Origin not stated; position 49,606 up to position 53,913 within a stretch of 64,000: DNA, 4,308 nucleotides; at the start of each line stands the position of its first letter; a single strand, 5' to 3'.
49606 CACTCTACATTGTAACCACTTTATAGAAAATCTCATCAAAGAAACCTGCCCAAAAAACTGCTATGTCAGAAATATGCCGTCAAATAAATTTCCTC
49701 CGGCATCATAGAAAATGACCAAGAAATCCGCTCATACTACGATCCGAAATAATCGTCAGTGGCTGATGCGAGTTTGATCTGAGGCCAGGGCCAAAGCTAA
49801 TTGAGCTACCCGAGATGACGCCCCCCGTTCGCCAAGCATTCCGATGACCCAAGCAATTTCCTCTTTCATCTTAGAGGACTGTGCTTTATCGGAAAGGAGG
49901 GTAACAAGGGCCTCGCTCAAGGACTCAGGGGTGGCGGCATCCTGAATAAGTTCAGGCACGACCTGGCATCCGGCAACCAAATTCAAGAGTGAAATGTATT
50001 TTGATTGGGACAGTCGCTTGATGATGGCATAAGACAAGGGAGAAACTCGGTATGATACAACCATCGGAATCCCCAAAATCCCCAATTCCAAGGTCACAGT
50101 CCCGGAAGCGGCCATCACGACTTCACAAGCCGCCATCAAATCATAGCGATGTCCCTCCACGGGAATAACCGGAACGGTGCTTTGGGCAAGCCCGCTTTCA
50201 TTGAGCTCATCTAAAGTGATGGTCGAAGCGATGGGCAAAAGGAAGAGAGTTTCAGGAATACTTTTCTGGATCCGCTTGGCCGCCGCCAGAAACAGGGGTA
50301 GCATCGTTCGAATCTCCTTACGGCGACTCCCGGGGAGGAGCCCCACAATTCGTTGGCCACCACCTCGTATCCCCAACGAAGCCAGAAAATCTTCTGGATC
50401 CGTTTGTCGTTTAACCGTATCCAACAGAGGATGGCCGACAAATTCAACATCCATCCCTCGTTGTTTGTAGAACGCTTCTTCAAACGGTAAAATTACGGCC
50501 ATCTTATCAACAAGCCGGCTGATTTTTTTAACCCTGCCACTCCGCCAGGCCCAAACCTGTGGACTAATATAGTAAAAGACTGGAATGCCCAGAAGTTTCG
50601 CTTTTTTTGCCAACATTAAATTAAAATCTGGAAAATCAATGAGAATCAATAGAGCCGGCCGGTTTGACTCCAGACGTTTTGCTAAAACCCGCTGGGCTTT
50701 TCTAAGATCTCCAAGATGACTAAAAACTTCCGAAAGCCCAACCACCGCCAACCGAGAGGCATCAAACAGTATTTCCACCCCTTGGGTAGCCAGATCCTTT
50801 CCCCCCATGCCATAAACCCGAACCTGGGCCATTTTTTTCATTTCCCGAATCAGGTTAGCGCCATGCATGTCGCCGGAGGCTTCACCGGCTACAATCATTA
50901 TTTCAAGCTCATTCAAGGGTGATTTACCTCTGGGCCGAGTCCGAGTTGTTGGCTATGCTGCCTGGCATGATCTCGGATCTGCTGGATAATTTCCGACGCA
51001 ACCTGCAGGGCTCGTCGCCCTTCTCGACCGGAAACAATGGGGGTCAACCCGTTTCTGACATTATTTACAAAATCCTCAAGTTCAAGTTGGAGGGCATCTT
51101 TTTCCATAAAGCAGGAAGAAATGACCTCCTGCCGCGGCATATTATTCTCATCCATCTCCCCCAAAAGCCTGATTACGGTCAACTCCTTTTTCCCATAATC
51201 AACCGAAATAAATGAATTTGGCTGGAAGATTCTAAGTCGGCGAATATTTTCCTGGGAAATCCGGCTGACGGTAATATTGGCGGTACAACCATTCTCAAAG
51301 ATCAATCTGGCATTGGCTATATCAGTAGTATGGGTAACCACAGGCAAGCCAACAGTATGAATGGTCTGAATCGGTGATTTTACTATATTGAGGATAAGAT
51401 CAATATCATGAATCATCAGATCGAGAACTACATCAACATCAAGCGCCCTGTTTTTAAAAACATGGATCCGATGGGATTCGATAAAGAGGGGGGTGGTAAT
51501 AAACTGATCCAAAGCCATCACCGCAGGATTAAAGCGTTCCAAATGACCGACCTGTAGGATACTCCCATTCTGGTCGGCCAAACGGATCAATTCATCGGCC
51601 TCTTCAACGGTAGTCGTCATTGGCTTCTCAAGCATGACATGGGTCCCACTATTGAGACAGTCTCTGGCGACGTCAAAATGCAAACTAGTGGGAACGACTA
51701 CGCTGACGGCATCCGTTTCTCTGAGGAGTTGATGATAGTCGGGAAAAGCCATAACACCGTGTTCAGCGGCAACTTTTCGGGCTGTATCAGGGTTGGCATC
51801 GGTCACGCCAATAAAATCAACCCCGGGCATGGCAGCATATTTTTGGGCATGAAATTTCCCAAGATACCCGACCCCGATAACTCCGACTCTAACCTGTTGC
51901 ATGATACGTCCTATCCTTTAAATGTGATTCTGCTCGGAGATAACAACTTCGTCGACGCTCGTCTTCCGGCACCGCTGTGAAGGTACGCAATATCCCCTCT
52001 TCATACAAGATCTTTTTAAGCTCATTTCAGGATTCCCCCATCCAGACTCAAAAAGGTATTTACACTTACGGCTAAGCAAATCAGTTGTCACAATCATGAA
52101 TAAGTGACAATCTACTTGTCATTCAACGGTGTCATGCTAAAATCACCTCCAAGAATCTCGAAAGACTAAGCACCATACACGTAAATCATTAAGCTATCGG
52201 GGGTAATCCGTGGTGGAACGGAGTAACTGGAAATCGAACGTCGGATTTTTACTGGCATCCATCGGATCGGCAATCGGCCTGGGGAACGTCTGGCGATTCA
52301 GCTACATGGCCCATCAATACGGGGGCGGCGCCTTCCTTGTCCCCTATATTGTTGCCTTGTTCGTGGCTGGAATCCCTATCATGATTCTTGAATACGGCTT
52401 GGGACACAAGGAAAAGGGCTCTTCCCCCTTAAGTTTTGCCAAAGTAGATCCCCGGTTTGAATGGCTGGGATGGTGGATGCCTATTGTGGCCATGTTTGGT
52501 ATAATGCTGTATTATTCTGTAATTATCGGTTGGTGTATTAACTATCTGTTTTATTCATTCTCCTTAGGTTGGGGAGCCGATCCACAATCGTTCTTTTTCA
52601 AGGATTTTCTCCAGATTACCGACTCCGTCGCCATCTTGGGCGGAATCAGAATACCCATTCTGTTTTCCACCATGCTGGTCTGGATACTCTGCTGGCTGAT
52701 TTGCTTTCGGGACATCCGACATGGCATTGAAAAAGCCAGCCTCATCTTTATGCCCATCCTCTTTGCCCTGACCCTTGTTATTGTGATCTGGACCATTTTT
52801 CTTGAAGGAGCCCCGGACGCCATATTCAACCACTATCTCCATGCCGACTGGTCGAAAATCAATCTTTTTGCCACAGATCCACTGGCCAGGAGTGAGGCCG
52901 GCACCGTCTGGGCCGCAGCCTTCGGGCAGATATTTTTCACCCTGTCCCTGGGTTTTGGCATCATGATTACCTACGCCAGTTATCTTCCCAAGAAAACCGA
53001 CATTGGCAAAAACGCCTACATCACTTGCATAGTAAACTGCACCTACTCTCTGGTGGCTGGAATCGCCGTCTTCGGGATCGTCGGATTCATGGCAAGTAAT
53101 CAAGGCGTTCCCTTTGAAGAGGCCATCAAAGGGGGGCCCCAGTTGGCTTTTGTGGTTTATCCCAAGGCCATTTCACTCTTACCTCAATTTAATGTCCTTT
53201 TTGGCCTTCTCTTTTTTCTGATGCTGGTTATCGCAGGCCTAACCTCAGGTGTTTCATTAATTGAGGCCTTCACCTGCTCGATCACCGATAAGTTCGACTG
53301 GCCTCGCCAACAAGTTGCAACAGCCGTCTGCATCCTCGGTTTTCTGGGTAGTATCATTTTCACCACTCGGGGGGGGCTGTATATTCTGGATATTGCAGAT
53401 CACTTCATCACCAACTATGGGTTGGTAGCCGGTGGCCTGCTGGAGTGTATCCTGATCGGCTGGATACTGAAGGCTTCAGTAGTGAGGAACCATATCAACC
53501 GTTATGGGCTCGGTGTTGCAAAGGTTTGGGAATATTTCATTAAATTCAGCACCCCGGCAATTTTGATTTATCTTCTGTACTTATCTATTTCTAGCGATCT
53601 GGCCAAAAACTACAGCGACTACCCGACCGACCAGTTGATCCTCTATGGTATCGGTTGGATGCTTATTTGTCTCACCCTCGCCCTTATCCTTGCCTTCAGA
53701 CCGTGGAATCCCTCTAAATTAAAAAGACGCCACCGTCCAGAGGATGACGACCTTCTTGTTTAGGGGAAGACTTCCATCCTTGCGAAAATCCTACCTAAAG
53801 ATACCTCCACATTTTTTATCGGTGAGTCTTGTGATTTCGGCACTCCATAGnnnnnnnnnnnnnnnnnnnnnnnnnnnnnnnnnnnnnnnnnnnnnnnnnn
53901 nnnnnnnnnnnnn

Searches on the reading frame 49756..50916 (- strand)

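Call 82: search_protein_families(library=pfam, proteins=[window:49756-50916:-], max_evalue=0.01)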
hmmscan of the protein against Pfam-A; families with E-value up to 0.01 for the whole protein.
window:49756-50916:- (386 aa): 2 families
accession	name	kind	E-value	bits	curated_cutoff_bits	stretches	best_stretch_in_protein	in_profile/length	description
PF02684.21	LpxB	-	1.8e-102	343.5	22.6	1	6-355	1-353/374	Lipid-A-disaccharide synthetase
PF04007.18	DUF354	-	0.0039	16.8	22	1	257-295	254-292/349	Protein of unknown function (DUF354)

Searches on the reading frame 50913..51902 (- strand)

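Call 82: search_protein_families(library=pfam, proteins=[window:50913-51902:-], max_evalue=0.01)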
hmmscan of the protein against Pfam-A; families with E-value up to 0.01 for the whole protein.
window:50913-51902:- (329 aa): 8 families
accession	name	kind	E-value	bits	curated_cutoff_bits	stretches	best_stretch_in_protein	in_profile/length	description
PF01408.29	GFO_IDH_MocA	-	5.8e-33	114.6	24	1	4-120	1-120/120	Oxidoreductase family, NAD-binding Rossmann fold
PF22725.1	GFO_IDH_MocA_C3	-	3.3e-08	34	27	1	151-225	38-116/124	GFO/IDH/MocA C-terminal domain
PF02894.22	GFO_IDH_MocA_C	-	1.2e-05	25.7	22.9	1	158-310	42-211/218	Oxidoreductase family, C-terminal alpha/beta domain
PF02826.25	2-Hacid_dh_C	-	6.9e-05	22.7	25.1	1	2-72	35-101/178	D-isomer specific 2-hydroxyacid dehydrogenase, NAD binding domain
PF25075.1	DUF7799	-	0.0003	21.3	27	1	233-266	49-82/110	Domain of unknown function (DUF7799)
PF03807.23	F420_oxidored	-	0.0006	20.8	21.6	1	5-82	1-79/94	NADP oxidoreductase coenzyme F420-dependent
PF03435.24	Sacchrp_dh_NADP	-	0.0007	20.4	25.1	1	6-90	1-96/129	Saccharopine dehydrogenase NADP binding domain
PF22660.2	RS_preATP-grasp-like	-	0.0065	17.3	27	0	5-69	3-66/98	Ribonucleotide synthetase preATP-grasp domain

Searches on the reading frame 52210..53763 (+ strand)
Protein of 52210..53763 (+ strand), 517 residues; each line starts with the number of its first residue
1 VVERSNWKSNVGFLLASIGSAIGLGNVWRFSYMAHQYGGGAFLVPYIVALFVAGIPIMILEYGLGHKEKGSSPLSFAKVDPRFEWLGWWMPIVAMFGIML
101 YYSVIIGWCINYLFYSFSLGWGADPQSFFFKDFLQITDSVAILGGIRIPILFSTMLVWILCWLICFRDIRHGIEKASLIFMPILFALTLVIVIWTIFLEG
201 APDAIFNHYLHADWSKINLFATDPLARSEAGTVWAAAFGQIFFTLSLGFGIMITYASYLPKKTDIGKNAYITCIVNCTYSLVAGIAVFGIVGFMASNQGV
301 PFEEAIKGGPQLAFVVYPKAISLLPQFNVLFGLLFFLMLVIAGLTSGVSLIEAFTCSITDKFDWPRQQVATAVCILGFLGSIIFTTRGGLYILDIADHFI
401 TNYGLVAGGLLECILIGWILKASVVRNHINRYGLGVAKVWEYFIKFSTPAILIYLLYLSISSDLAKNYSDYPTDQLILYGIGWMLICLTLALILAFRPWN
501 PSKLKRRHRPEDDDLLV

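Call 71: search_protein_families(library=ncbifam, proteins=[window:52210-53763:+], max_evalue=0.1)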
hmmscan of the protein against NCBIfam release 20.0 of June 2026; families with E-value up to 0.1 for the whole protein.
window:52210-53763:+ (517 aa): 1 family
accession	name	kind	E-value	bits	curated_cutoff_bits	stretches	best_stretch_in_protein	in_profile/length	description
NF037979.1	Na_transp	subfamily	2.1e-31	109.3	50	1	17-385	11-343/419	sodium-dependent transporter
